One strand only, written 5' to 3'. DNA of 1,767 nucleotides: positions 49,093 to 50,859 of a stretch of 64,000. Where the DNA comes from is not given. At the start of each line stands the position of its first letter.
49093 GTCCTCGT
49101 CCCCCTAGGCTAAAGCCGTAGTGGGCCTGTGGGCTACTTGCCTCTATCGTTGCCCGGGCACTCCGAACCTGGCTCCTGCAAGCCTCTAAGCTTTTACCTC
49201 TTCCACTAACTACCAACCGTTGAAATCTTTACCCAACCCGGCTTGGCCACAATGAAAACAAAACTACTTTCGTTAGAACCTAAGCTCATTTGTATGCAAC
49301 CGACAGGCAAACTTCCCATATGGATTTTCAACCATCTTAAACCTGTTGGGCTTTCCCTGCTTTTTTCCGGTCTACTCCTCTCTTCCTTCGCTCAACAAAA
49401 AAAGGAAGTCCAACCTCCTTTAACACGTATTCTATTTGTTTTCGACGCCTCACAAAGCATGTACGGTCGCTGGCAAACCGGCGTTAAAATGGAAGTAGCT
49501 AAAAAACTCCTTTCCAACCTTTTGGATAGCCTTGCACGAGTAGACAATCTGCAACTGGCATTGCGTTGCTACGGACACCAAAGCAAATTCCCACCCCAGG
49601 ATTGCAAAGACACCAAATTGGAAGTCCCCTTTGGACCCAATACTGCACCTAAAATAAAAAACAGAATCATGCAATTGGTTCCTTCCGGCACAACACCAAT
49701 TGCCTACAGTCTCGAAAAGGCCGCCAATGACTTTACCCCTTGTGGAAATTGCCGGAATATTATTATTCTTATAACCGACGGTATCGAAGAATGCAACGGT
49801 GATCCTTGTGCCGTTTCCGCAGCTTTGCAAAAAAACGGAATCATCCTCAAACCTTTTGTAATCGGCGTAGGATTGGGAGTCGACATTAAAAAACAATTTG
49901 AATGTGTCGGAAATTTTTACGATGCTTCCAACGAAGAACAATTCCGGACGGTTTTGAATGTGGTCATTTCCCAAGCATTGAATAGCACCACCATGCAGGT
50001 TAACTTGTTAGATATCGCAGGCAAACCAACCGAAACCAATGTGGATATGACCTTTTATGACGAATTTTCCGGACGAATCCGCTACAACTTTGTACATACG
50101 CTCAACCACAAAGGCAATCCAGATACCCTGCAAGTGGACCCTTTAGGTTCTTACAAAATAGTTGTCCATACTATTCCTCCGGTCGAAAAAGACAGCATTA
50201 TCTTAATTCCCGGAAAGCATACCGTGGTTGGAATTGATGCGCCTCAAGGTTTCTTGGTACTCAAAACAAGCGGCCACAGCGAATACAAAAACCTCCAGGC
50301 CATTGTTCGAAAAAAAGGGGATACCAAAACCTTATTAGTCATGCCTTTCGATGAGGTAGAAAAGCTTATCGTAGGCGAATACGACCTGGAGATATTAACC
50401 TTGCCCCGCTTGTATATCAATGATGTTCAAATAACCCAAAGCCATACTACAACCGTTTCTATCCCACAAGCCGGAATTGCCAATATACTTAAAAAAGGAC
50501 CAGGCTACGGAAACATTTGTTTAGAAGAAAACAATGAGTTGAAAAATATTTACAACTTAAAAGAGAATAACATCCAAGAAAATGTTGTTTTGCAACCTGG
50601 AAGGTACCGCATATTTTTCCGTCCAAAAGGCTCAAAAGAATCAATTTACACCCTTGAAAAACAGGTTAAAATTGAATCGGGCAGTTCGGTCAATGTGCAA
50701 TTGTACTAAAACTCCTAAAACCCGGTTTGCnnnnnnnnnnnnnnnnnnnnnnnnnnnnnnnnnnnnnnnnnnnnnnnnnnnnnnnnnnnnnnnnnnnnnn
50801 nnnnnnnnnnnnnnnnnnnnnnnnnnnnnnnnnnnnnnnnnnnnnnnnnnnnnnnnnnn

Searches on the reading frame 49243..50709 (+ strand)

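Call 88: search_protein_families(library=pfam, proteins=[window:49243-50709:+], max_evalue=0.00001)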
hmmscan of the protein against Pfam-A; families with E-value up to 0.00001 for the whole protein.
window:49243-50709:+ (488 aa): 2 families
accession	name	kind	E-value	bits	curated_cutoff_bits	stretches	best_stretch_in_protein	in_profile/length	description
PF00092.34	VWA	-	2.4e-10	41.4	23.8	1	63-210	2-140/174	von Willebrand factor type A domain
PF13519.12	VWA_2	-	3.6e-07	31.2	27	1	63-180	1-106/107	von Willebrand factor type A domain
